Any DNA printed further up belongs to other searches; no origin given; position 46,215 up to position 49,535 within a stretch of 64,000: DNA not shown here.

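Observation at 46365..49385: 1006-aa Upf1-like helicase with a Vsr/DUF559-like nuclease tail and a ~330-aa unknown N-terminal region (Mokosh-like single-gene candidate)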

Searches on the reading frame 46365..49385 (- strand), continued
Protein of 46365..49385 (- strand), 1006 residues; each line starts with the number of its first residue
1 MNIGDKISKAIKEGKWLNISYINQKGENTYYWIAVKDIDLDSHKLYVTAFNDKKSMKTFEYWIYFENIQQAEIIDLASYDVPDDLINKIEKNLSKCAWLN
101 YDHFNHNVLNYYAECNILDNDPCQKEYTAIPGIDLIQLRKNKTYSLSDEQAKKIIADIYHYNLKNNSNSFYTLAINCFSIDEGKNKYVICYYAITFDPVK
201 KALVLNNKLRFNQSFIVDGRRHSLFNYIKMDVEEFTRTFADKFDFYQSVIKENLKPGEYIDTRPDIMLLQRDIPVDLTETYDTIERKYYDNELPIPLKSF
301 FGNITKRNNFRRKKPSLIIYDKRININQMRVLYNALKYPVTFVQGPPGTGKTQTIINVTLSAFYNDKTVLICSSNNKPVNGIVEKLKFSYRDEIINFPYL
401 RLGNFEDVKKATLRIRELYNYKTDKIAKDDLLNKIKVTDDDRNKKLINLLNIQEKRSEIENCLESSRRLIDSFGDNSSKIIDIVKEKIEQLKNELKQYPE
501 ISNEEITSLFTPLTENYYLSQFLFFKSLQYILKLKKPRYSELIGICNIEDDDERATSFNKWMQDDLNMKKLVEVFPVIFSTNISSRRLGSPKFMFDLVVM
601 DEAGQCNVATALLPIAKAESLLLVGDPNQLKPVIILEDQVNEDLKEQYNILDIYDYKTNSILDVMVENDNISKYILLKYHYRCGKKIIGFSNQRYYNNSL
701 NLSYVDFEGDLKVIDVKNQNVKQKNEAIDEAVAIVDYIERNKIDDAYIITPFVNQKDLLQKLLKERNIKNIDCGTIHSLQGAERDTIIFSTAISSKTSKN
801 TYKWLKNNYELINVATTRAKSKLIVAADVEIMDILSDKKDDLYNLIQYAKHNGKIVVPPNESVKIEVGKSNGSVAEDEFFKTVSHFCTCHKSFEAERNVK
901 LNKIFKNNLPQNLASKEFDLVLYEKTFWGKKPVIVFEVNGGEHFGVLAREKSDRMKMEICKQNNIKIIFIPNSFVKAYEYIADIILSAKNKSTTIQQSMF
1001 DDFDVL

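Call 20: find_encoding_contigs(protein=P0100, flank=8000, max_places=4)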
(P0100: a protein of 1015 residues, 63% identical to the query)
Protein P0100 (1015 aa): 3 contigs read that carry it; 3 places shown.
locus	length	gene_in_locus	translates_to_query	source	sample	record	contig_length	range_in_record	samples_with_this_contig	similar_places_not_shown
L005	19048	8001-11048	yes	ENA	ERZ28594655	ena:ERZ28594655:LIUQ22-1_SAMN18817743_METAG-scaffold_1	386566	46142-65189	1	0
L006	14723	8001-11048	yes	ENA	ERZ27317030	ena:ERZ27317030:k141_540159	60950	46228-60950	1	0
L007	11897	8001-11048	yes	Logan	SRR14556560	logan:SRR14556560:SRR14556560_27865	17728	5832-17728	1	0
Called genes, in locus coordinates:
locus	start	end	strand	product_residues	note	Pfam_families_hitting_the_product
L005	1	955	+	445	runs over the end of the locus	PF01553:Acyltransferase (weak)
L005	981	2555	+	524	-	PF00370:FGGY_N, PF02782:FGGY_C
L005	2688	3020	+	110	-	-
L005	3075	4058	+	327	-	PF01663:Phosphodiest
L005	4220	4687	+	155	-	PF18927:CrtO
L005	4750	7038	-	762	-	-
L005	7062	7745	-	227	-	PF00440:TetR_N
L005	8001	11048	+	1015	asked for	PF01443:Viral_helicase1 (faint), PF13086:AAA_11, PF13245:AAA_19 (weak), PF13604:AAA_30 (faint), PF13087:AAA_12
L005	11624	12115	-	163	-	PF00583:Acetyltransf_1, PF13673:Acetyltransf_10 (weak), PF13508:Acetyltransf_7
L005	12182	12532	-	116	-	PF00903:Glyoxalase, PF13669:Glyoxalase_4 (faint)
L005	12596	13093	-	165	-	PF13238:AAA_18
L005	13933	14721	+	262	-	PF03009:GDPD, PF13653:GDPD_2 (weak)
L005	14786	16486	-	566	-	PF00485:PRK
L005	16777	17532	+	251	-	PF14808:TMEM164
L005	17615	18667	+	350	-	PF19789:DUF6273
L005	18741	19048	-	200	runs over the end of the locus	PF00440:TetR_N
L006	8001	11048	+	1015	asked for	PF01443:Viral_helicase1 (faint), PF13086:AAA_11, PF13245:AAA_19 (weak), PF13604:AAA_30 (faint), PF13087:AAA_12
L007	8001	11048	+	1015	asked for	PF01443:Viral_helicase1 (faint), PF13086:AAA_11, PF13245:AAA_19 (weak), PF13604:AAA_30 (faint), PF13087:AAA_12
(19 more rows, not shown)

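Call 24: predict_structure(alignment_id=A2)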
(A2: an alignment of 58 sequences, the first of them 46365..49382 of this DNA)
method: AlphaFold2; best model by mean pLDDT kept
length: 1005 residues; sequences in the alignment: 58
mean_pLDDT: 81.8   pTM: 0.73
mean pLDDT of the five models: 81.8, 79.7, 78.7, 78.2, 74.9
residues with pLDDT >= 90: 300; 70-90: 545; 50-70: 127; < 50: 33
segments of 3 or more residues with pLDDT < 50: 867-873, 940-945, 990-1005
pLDDT, mean of each block of 10 residues (from residue 1): 90 93 89 95 95 91 94 92 92 85 80 84 66 82 90 87 77 89 86 93 90 68 74 85 90 87 84 82 87 88 67 81 85 89 81 89 92 67 72 84 87 93 84 79 84 85 71 60 82 88 79 83 91 94 96 94 93 90 72 92 75 92 67 77 86 85 76 82 90 86 87 86 80 94 88 87 89 63 85 80 77 85 93 87 94 84 48 60 71 83 72 76 81 75 53 81 79 62 63 38 30
secondary structure, 60 per line:
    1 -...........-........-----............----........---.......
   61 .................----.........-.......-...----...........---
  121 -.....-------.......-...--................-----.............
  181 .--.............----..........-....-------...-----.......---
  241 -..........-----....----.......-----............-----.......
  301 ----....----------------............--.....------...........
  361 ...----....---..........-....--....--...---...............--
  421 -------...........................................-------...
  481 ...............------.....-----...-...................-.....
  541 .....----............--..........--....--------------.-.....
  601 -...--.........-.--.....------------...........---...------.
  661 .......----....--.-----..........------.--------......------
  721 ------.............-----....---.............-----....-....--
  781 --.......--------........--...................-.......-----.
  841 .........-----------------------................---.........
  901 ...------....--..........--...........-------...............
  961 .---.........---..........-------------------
elements in order (helices of 4 or more, strands of 3 or more residues): H2-12 E14-21 E27-38 E43-50 E54-63 E67-77 H82-90 H92-98 H107-117 E122-126 H134-140 E142-144 H147-162 E168-181 E184-196 E201-210 H212-215 H231-237 H242-251 E257-260 E265-271 H277-288 H294-300 H305-308 H325-336 E339-343 H350-363 E368-371 H375-384 E386-389 E392-395 E398-400 H404-418 H428-470 H478-495 H502-506 H516-534 H536-545 H550-561 H564-573 E576-579 E596-600 H607-615 E620-624 H637-647 H660-667 E672-675 H684-693 E709-714 H727-739 E745-748 H752-764 E770-773 H775-778 E783-789 H798-805 H808-817 E818-826 H828-834 H840-849 H873-888 E892-899 H900-903 H910-913 E916-925 E928-938 H946-961 E965-970 H977-986

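Call 29: fold_search(model_id=the predicted structure, library=pdb)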
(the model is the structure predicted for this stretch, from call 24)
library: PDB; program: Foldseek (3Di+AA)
matches with E <= 10: 1243; with E <= 0.001: 117
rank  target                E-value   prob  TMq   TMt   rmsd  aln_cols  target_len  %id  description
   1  8ftm_B                4.5e-21  1.00  0.33  0.43  29.6       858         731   18  Setx-ssRNA-ADP-SO4 complex (released 2023-10-25)
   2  8ftm_A                2.2e-20  1.00  0.33  0.45  31.1       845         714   18  Setx-ssRNA-ADP-SO4 complex (released 2023-10-25)
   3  5mqf_U                3.3e-20  1.00  0.31  0.25  21.9       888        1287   13  Cryo-EM structure of a human spliceosome activated for step 2 of splicing (C* complex) (released 2017-03-22)
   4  2wjv_B                1.1e-19  1.00  0.32  0.41  23.1       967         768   14  Crystal structure of the complex between human nonsense mediated decay factors UPF1 and UPF2 (released 2009-07-07)
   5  2wjv_A                1.5e-19  1.00  0.32  0.41  23.6       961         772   14  Crystal structure of the complex between human nonsense mediated decay factors UPF1 and UPF2 (released 2009-07-07)
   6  9qwn_A                3.6e-19  1.00  0.32  0.39  22.8       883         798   15  Human UPF1 in complex with the histone stem loop RNA (released 2025-12-03)
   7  9l5t_Y                4.9e-19  1.00  0.30  0.23  18.7       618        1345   16  Cryo-EM structure of the thermophile spliceosome (state B*Q2) (released 2025-03-12)
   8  8fth                  7.1e-19  1.00  0.33  0.27  29.1       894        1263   17  Chaetomium thermophilum SETX - NPPC internal deletion (released 2023-10-25)
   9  2gk6_A                7.8e-19  1.00  0.32  0.50  17.5       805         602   15  Structural and Functional insights into the human Upf1 helicase core (released 2007-01-09)
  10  9l5s_Y                8.7e-19  1.00  0.30  0.23  19.9       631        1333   16  Cryo-EM structure of the thermophile spliceosome (state B*Q1) (released 2025-03-12)
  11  2xzl_A                1.8e-18  1.00  0.31  0.39  26.5       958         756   13  Upf1-RNA complex (released 2011-03-30)
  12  8ram_O                2.1e-18  1.00  0.32  0.45  17.9       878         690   15  Structure of Sen1 bound RNA Polymerase II pre-termination complex (released 2024-10-30)
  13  4b3g_B                2.7e-18  1.00  0.33  0.52  18.9       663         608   16  crystal structure of Ighmbp2 helicase in complex with RNA (released 2012-09-26)
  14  5z56_Q                3.3e-18  1.00  0.31  0.25  21.6       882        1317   15  cryo-EM structure of a human activated spliceosome (mature Bact) at 5.1 angstrom. (released 2018-09-19)
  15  2xzo_A                4.0e-18  1.00  0.32  0.50  14.6       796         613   14  Upf1 helicase - RNA complex (released 2011-03-30)
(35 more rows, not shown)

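Call 37: find_encoding_contigs(protein=P0112, flank=8000, max_places=3)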
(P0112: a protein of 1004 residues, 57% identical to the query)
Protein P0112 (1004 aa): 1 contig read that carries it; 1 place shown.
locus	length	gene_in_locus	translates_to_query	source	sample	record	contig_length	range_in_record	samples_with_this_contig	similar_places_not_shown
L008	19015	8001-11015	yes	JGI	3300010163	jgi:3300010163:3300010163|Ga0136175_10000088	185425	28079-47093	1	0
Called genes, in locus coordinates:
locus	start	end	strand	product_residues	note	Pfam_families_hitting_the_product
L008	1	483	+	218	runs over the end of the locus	PF01643:Acyl-ACP_TE, PF20791:Acyl-ACP_TE_C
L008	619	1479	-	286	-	PF07804:HipA_C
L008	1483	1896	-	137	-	PF13443:HTH_26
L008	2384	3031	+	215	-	PF01872:RibD_C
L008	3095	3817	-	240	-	PF02517:Rce1-like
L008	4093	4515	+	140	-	-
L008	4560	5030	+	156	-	-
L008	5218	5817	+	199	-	PF00440:TetR_N (weak), PF14278:TetR_C_8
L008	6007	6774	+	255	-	PF02592:Vut_1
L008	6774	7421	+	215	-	PF00106:adh_short, PF13561:adh_short_C2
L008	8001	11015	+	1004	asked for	PF01443:Viral_helicase1 (faint), PF13086:AAA_11, PF13245:AAA_19 (weak), PF13604:AAA_30 (faint), PF13087:AAA_12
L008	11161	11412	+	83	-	PF21645:FakA-like_M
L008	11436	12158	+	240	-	PF00300:His_Phos_1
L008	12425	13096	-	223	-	-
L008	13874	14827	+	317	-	-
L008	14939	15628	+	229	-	PF04973:NMN_transporter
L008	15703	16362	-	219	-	PF08713:DNA_alkylation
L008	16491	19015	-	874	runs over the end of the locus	PF00690:Cation_ATPase_N, PF00122:E1-E2_ATPase, PF00702:Hydrolase, PF13246:Cation_ATPase, PF00689:Cation_ATPase_C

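Call 38: find_encoding_contigs(protein=P0118, flank=8000, max_places=3)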
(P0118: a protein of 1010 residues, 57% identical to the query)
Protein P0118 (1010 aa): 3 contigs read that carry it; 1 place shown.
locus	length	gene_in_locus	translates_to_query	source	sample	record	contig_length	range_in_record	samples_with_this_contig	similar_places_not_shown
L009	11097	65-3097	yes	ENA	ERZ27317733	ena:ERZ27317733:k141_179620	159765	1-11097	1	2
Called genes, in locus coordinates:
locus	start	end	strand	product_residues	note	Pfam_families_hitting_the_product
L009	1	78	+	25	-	?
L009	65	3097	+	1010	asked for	PF01443:Viral_helicase1 (faint), PF00580:UvrD-helicase (weak), PF09848:SLFN-g3_helicase (faint), PF13086:AAA_11, PF13245:AAA_19, PF13604:AAA_30 (faint), PF13087:AAA_12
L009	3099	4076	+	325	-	PF01844:HNH (weak), PF13395:HNH_4, PF14279:HNH_5 (weak)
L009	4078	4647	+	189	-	PF03848:TehB (weak), PF05891:Methyltransf_PK, PF08241:Methyltransf_11, PF08242:Methyltransf_12 (weak), PF13649:Methyltransf_25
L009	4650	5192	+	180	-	PF18736:pEK499_p136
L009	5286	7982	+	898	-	PF13086:AAA_11 (faint), PF13173:AAA_14 (faint), PF13245:AAA_19, PF13604:AAA_30, PF01443:Viral_helicase1, PF13538:UvrD_C_2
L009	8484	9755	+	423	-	PF03747:ADP_ribosyl_GH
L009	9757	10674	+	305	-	PF14022:DUF4238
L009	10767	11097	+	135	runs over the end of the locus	-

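Call 51: find_related_loci(query=A3, collection=genome_contigs, flank=10000)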
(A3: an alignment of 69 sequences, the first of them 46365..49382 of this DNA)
Query A3 (1005 aa) in genome_contigs; peptide patterns used: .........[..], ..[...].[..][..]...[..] (x = any residue, [..] = any of these).
600 stretches matched a pattern (row limit reached: there are more); 346 encode a relative of the query (tblastn E <= 1e-3); the best 80 are kept; 80 distinct loci.
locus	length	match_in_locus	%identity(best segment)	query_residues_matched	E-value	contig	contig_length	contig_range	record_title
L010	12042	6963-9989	46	1-1002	0e+0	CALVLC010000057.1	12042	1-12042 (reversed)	MAG: uncultured Bacilli bacterium isolate E22__bin81 genome assembly, contig: E22__k127_5976769, whole genome shotgun se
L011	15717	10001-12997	43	2-984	0e+0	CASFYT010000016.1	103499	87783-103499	uncultured Firmicutes bacterium isolate CO.A33.metabat-bins.79 genome assembly, contig: CO.A33.metabat-bins.79.fa_k141_1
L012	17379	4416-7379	41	6-1004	0e+0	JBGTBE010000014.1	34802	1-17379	MAG: Cryomorpha sp. isolate JTS-AC9 k141_2957026, whole genome shotgun sequence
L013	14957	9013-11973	37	6-985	0e+0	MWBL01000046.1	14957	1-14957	MAG: Firmicutes bacterium ADurb.Bin300 BWY46_contig000046, whole genome shotgun sequence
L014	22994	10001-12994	35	6-985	0e+0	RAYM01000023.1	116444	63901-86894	Bacterium 1xD42-87 strain 1xD42-87 Scaffold13_1, whole genome shotgun sequence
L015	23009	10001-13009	67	1-1000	0e+0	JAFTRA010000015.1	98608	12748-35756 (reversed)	MAG: Clostridia bacterium isolate RGIG4071 Roe_deer_Cecum.Co__c475193, whole genome shotgun sequence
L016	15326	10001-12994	35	6-985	4e-179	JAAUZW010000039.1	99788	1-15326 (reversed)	MAG: Lachnospiraceae bacterium isolate Mgla_MAG_31-bin_7 c_000000027232, whole genome shotgun sequence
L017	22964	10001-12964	35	2-984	4e-178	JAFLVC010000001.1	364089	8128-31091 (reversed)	MAG: Clostridiales bacterium isolate HAN095 Seq1, whole genome shotgun sequence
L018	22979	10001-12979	33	6-985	9e-176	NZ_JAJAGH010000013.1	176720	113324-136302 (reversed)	Hominibacterium faecale strain SF3 contig13, whole genome shotgun sequence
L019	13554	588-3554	35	2-985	4e-174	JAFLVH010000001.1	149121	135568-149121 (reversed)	MAG: Clostridiales bacterium isolate HAN100 Seq1, whole genome shotgun sequence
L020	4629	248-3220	36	1-985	1e-179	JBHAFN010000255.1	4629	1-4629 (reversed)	MAG: Bacillota bacterium isolate Meta-D_MAG_125 Meta-D__412865, whole genome shotgun sequence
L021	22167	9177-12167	34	6-985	1e-172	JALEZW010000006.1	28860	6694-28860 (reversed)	MAG: Agathobacter sp. isolate SUG487 k141_242849, whole genome shotgun sequence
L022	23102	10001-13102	32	2-986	2e-169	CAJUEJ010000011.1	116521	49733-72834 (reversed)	MAG TPA_asm: uncultured Hungatella sp. isolate MGBC130490 genome assembly, contig: MGBC130490.11, whole genome shotgun s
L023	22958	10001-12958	35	6-984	1e-168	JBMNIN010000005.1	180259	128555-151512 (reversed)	MAG: Erysipelotrichaceae bacterium isolate SBF912LR0HQ0027 contig_60108, whole genome shotgun sequence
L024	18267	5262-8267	33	6-984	0e+0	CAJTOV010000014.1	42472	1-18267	MAG TPA_asm: uncultured Lachnospiraceae bacterium isolate MGBC105355 genome assembly, contig: MGBC105355.14, whole genom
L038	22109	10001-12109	25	318-967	2e-32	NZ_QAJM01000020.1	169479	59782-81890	Pseudomonas sp. KBW05 KBW5_ACAGTG_contig_20, whole genome shotgun sequence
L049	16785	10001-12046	27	319-970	8e-29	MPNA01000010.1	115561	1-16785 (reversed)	MAG: bacterium OM1 bin76 NODE_262_length_115561_cov_17.8607_ID_523, whole genome shotgun sequence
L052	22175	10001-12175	28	318-967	5e-27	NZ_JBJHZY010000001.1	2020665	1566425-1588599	Candidatus Clostridium radicumherbarum strain WILCCON 0202 NODE_1_length_2020665_cov_148.282650, whole genome shotgun se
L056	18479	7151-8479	28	556-967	1e-28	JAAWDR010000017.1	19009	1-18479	MAG: Clostridia bacterium isolate ABMPRH_61_2 k141_519736, whole genome shotgun sequence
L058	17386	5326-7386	27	310-939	7e-25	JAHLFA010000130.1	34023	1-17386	MAG: Candidatus Ruminococcus intestinipullorum isolate 1485 E5M68__C59230_L34023, whole genome shotgun sequence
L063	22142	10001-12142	26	304-967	5e-24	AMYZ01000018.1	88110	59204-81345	Beta proteobacterium L13 L13_contig00018, whole genome shotgun sequence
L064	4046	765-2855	28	318-967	1e-23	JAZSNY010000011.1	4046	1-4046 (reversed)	MAG: Candidatus Enterousia sp. isolate T1900044549_TS20190015.MAGScoT_cleanbin_000102 SGB_200_k141_1518415, whole genome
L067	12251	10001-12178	24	318-970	5e-23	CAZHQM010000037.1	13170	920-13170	MAG TPA_asm: uncultured Oxalobacter sp. isolate SRP350583_co1_551 genome assembly, contig: NODE_8072_length_13170_cov_8.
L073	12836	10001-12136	26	297-967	2e-23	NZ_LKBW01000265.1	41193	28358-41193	Pseudomonas amygdali strain ICMP 3918 scaffold39, whole genome shotgun sequence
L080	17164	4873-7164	23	276-972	2e-17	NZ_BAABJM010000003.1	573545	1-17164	Nocardia callitridis strain JCM 18298 sequence03, whole genome shotgun sequence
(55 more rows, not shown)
